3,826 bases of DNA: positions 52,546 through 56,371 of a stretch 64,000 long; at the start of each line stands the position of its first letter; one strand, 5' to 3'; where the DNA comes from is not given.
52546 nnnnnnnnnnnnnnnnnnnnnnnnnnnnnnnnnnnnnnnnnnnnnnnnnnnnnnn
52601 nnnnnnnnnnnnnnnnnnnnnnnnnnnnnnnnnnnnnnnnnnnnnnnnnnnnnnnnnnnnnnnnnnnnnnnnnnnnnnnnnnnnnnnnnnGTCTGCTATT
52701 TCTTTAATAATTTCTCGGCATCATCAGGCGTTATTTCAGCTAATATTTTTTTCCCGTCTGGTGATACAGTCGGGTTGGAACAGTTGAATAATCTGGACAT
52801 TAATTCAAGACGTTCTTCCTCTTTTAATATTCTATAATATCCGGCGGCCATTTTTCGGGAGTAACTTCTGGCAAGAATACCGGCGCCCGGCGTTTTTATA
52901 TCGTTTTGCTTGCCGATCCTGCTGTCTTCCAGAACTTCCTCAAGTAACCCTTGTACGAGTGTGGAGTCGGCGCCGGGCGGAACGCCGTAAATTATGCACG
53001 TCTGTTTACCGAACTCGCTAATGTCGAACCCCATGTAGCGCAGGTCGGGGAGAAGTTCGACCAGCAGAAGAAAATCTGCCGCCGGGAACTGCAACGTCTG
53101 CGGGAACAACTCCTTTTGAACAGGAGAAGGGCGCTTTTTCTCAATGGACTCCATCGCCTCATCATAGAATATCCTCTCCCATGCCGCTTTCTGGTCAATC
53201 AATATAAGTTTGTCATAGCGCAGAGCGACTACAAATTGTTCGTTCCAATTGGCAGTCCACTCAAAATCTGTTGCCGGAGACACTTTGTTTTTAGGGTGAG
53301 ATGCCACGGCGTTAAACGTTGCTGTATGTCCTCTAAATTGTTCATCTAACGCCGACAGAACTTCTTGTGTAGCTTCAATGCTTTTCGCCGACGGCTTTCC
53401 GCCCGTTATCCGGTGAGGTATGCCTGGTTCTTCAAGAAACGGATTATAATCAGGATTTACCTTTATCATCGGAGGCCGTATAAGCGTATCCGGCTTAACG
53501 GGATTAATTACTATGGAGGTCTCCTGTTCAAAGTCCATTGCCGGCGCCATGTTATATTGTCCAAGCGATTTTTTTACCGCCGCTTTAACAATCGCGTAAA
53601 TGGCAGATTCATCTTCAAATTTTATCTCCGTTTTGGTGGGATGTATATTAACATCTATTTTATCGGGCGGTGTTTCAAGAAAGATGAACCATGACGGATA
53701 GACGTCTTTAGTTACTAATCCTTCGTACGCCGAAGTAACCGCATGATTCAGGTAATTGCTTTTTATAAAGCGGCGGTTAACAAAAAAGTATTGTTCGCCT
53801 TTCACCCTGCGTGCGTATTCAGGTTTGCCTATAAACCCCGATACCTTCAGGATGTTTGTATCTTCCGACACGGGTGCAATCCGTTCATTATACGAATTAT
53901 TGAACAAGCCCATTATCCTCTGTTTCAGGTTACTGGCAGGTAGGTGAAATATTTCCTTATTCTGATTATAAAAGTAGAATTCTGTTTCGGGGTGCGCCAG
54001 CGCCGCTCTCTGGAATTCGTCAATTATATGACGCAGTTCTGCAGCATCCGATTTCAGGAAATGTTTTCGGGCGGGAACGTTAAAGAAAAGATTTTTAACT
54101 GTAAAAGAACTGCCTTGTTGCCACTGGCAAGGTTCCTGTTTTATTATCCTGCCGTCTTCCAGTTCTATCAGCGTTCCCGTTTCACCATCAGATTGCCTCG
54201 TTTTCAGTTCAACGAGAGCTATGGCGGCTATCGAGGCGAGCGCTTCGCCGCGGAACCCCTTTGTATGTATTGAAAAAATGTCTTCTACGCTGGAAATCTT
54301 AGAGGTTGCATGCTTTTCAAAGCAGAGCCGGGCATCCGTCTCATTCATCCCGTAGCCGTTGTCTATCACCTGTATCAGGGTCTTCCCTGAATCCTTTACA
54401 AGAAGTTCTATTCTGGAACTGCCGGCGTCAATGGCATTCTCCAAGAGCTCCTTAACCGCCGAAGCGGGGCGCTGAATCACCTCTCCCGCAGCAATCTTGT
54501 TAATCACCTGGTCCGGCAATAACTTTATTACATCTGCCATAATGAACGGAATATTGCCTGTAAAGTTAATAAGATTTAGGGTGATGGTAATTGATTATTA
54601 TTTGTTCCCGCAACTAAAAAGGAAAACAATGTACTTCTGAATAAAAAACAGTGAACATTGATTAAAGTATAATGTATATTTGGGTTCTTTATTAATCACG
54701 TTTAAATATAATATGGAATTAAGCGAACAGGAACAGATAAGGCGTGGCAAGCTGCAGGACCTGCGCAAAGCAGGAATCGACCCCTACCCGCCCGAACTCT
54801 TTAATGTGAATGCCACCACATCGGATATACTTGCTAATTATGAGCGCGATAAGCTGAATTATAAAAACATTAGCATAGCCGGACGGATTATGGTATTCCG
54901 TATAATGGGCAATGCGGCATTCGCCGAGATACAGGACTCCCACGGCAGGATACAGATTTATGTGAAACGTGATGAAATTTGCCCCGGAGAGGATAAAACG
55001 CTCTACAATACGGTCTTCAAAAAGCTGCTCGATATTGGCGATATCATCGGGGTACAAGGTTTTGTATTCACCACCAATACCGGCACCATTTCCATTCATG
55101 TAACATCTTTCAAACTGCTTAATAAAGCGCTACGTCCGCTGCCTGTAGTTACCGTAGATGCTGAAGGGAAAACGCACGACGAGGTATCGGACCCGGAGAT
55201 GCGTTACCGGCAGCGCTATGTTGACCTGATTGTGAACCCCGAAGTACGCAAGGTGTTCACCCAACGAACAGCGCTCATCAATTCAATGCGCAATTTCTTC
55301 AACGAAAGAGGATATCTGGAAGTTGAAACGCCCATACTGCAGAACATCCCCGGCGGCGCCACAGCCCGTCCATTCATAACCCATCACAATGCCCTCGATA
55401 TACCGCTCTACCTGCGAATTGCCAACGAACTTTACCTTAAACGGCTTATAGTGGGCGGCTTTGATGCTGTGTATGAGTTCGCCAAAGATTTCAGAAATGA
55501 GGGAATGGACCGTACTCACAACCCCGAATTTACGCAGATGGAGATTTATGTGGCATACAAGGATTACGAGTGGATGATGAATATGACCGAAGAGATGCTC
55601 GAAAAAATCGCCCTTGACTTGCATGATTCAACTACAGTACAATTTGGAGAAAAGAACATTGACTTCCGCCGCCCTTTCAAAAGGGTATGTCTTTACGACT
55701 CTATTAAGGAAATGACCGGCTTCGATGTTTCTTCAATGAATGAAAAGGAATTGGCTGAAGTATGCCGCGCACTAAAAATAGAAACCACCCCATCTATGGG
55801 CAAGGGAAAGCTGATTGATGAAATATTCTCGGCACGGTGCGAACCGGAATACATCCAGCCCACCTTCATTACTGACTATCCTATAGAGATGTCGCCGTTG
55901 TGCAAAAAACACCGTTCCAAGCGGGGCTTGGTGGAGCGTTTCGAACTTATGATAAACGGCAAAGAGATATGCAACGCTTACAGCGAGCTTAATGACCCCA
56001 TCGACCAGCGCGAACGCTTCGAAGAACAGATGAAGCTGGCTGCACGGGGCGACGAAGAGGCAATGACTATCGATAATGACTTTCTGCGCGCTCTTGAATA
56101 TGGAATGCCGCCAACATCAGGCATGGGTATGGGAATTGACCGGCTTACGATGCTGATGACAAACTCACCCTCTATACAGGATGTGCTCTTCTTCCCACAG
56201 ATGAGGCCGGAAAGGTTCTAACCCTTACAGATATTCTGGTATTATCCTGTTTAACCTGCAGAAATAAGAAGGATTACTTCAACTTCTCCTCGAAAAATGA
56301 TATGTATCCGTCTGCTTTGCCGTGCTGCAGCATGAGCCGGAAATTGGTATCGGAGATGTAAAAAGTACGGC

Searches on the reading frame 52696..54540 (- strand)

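Call 89: search_protein_families(library=pfam, proteins=[window:52696-54540:-], max_evalue=0.00001)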
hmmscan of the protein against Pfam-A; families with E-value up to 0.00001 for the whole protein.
window:52696-54540:- (614 aa): 4 families
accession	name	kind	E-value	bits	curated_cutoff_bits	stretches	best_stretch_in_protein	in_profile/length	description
PF01119.25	DNA_mis_repair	-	1.7e-34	118.4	26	1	211-326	3-118/119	DNA mismatch repair protein, C-terminal domain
PF08676.16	MutL_C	-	3.9e-18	66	25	1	433-545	5-116/142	MutL C terminal dimerisation domain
PF13589.12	HATPase_c_3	-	8.7e-11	42.4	25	1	26-121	4-99/137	Histidine kinase-, DNA gyrase B-, and HSP90-like ATPase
PF02518.31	HATPase_c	-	9.1e-07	29.7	26.4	1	24-84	5-64/111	Histidine kinase-, DNA gyrase B-, and HSP90-like ATPase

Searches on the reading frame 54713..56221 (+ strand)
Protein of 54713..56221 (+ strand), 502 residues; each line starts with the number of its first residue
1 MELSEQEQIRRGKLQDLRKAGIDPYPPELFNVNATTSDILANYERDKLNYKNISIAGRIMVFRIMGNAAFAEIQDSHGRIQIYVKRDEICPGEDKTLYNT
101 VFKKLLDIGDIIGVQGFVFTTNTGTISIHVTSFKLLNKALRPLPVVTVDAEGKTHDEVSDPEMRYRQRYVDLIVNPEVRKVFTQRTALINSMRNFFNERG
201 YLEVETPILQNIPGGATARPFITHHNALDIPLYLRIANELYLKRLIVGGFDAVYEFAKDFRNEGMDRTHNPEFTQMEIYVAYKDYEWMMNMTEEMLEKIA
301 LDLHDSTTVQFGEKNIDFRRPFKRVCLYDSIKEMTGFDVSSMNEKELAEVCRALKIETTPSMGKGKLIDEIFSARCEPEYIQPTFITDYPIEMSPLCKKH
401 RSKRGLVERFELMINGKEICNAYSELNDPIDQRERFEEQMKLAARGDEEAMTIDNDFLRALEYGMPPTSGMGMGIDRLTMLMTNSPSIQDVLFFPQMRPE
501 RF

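Call 89: search_protein_families(library=pfam, proteins=[window:54713-56221:+], max_evalue=0.00001)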
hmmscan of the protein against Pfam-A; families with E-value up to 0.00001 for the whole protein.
window:54713-56221:+ (502 aa): 3 families
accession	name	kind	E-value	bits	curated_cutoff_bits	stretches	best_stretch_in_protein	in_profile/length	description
PF00152.25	tRNA-synt_2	-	3.3e-95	319.2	25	1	161-497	2-307/308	tRNA synthetases class II (D, K and N)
PF01336.31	tRNA_anti-codon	-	7.3e-13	48.7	27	1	53-136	1-75/75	OB-fold nucleic acid binding domain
PF01409.25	tRNA-synt_2d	-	2.6e-07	30.8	19.8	0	258-321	110-172/246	tRNA synthetases class II core domain (F)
